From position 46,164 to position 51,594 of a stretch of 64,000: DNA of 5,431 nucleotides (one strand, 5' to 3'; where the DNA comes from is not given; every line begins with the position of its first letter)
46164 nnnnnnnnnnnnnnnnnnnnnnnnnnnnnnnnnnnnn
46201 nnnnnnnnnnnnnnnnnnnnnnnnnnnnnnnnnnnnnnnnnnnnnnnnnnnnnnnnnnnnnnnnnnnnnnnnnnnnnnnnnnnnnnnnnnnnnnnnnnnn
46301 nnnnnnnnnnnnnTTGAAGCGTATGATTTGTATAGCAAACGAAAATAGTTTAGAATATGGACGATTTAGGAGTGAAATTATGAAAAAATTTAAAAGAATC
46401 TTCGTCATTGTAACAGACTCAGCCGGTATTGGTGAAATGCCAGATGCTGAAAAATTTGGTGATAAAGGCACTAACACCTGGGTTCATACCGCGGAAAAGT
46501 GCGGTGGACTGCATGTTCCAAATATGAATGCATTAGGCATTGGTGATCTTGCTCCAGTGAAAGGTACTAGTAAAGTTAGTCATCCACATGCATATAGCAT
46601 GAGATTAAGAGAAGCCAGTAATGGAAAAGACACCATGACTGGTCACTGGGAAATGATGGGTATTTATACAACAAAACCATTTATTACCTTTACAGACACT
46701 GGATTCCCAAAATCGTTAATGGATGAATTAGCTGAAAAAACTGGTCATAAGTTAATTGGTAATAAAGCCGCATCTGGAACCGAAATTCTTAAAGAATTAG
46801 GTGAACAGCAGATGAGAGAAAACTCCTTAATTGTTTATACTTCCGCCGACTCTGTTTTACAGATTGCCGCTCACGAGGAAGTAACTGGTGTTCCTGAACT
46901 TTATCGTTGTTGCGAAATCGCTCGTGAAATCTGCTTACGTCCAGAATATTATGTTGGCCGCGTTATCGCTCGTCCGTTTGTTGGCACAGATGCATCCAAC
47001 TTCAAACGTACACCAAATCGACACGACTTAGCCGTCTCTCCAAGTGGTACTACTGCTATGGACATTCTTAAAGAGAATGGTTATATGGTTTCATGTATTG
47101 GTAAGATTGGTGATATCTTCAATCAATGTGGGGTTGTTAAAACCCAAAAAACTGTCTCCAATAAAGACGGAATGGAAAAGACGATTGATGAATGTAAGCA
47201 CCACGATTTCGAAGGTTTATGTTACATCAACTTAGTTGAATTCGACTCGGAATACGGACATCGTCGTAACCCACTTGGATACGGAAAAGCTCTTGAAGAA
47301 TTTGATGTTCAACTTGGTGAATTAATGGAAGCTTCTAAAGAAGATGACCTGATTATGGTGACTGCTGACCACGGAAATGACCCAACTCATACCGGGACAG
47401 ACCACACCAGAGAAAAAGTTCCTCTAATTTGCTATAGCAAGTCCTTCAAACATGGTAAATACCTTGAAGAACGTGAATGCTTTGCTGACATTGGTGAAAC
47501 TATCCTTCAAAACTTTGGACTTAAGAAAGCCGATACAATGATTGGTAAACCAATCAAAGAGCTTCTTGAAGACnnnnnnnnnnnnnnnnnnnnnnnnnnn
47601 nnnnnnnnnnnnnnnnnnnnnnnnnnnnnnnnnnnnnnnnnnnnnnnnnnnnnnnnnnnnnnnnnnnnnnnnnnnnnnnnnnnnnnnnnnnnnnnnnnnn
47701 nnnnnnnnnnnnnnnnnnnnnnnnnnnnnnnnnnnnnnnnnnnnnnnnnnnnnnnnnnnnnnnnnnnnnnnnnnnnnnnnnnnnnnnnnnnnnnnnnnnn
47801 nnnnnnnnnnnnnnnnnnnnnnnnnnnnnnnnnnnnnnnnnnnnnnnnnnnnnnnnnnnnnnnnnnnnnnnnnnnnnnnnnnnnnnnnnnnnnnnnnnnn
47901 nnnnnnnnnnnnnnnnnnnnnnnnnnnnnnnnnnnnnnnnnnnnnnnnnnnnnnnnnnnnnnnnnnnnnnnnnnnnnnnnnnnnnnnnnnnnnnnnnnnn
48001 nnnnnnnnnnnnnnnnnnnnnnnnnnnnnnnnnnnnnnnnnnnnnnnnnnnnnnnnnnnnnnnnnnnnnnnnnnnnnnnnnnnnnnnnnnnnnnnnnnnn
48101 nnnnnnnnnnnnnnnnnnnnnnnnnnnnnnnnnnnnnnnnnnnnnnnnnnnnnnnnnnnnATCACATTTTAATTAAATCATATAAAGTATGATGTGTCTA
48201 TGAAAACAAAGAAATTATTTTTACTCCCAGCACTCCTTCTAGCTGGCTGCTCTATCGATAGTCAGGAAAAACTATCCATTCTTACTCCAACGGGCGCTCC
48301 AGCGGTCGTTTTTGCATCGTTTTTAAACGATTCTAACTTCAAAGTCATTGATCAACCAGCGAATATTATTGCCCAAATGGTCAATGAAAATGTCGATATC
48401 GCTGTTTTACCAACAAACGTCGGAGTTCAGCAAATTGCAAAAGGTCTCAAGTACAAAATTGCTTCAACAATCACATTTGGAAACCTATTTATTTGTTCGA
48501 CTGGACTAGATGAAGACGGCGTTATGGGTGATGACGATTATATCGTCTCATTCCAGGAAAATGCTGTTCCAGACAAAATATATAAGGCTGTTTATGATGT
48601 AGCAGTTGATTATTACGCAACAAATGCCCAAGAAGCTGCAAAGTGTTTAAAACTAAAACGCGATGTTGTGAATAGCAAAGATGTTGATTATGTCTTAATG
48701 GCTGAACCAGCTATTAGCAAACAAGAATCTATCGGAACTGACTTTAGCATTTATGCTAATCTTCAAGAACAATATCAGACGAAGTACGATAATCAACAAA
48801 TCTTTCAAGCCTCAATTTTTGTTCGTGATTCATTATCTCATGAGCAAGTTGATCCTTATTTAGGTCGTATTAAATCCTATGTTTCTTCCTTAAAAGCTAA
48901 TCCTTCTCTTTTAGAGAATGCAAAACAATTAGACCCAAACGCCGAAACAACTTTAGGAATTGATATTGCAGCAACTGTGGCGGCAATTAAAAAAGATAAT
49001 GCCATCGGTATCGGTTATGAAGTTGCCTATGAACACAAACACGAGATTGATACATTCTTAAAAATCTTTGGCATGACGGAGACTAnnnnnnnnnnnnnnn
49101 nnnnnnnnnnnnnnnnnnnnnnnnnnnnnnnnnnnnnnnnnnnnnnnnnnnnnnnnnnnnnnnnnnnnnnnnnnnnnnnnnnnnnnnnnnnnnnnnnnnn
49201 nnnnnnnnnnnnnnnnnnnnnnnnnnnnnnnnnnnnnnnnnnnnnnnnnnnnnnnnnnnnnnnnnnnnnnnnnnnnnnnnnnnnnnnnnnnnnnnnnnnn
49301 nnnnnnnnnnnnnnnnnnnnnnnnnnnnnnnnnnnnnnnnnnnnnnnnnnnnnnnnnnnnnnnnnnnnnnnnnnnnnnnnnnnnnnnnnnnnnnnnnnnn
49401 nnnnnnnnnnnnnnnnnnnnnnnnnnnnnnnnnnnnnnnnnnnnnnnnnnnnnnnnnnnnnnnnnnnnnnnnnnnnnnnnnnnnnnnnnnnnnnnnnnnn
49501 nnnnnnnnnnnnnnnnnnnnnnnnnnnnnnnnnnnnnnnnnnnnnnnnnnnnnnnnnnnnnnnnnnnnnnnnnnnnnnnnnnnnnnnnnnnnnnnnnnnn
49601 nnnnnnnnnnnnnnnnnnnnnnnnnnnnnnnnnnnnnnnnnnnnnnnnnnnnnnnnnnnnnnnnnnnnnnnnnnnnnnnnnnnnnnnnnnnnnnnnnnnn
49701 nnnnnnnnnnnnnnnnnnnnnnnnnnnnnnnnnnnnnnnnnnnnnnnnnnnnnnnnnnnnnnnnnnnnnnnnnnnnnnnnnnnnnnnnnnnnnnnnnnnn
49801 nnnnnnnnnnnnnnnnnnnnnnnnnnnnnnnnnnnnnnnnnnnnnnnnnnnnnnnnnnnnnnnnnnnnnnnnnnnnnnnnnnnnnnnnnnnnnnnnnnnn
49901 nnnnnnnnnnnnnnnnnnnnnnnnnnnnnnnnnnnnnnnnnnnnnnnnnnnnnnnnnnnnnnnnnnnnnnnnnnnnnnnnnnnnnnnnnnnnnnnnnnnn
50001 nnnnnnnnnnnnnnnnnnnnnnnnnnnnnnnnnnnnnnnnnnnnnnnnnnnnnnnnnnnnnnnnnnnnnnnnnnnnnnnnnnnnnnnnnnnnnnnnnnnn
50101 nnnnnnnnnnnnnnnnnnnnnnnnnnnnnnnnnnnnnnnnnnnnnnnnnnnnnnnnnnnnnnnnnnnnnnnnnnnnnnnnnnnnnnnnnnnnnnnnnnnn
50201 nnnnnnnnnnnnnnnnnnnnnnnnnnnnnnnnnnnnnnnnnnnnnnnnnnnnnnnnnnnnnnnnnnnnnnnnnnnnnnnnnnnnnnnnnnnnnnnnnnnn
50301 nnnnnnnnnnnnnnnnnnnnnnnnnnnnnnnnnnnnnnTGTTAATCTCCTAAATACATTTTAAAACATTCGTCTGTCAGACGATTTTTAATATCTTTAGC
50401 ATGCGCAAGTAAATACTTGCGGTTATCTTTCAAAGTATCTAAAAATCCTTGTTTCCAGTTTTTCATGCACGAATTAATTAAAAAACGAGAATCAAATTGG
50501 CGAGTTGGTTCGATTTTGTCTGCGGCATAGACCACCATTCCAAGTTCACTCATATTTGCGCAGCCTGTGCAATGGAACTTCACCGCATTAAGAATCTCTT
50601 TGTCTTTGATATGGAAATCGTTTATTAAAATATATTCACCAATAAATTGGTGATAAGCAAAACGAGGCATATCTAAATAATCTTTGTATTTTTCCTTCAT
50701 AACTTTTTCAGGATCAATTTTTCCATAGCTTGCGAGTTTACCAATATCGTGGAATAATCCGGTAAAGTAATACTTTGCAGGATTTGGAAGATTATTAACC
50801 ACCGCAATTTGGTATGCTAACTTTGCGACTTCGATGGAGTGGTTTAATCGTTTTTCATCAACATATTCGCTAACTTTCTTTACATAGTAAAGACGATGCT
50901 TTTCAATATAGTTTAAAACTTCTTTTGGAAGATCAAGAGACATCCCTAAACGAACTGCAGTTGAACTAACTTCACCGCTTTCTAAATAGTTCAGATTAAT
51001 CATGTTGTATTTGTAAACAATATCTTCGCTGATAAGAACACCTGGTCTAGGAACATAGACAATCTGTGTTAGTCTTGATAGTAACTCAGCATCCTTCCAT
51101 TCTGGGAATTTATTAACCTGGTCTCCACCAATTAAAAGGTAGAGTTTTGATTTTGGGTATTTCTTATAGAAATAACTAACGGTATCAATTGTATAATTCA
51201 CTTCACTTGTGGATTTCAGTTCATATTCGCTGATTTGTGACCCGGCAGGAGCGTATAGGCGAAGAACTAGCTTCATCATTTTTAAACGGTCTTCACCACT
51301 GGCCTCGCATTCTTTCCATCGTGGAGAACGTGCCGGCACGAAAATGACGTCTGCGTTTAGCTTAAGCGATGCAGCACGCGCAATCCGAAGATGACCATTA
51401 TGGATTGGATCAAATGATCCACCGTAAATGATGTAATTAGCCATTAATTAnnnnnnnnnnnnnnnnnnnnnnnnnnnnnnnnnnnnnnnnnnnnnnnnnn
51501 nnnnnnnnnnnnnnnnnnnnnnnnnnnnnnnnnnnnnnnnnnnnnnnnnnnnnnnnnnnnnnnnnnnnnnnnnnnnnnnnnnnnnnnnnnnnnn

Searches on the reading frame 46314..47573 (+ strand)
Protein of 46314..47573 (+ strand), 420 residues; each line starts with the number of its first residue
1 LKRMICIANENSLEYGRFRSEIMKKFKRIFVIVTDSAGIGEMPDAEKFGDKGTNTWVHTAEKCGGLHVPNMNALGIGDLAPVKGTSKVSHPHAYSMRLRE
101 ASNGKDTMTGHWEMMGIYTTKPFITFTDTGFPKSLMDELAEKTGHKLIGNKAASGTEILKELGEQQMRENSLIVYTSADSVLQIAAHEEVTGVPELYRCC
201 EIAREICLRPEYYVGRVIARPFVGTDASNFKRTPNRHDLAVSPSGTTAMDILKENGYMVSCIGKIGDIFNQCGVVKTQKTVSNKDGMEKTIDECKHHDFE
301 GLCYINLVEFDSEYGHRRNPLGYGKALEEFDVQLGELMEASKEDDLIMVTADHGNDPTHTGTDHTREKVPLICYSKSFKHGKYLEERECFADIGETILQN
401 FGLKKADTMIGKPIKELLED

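Call 49: search_protein_families(library=pfam, proteins=[window:46314-47573:+], max_evalue=0.00001)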
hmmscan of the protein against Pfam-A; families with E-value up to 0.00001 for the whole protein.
window:46314-47573:+ (420 aa): 1 family
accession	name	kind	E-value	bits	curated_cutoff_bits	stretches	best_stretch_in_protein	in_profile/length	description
PF01676.23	Metalloenzyme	-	2.8e-48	165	24.3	1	27-405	1-252/252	Metalloenzyme superfamily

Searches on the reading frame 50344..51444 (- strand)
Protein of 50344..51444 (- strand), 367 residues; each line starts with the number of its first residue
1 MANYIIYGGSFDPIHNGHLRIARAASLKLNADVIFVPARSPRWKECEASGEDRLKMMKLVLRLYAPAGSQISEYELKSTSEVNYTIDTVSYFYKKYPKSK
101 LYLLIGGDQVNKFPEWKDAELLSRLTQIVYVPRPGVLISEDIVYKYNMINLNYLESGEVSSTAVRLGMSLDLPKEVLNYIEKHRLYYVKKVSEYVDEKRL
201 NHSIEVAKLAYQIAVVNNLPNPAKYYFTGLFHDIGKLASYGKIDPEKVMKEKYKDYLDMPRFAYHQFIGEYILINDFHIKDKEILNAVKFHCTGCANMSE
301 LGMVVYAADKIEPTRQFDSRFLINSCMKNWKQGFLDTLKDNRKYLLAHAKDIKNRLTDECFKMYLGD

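Call 49: search_protein_families(library=pfam, proteins=[window:50344-51444:-], max_evalue=0.00001)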
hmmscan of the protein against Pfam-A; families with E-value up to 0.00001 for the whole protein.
window:50344-51444:- (367 aa): 3 families
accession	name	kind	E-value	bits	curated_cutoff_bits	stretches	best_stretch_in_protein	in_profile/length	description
PF01467.32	CTP_transf_like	-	8.1e-18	65.4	21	1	6-165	1-131/133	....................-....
PF01966.28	HD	-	7.8e-13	49.2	22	1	199-312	1-114/116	HD domain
PF08668.18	HDOD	-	7.3e-06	26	22.9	0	198-242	94-138/196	HDOD domain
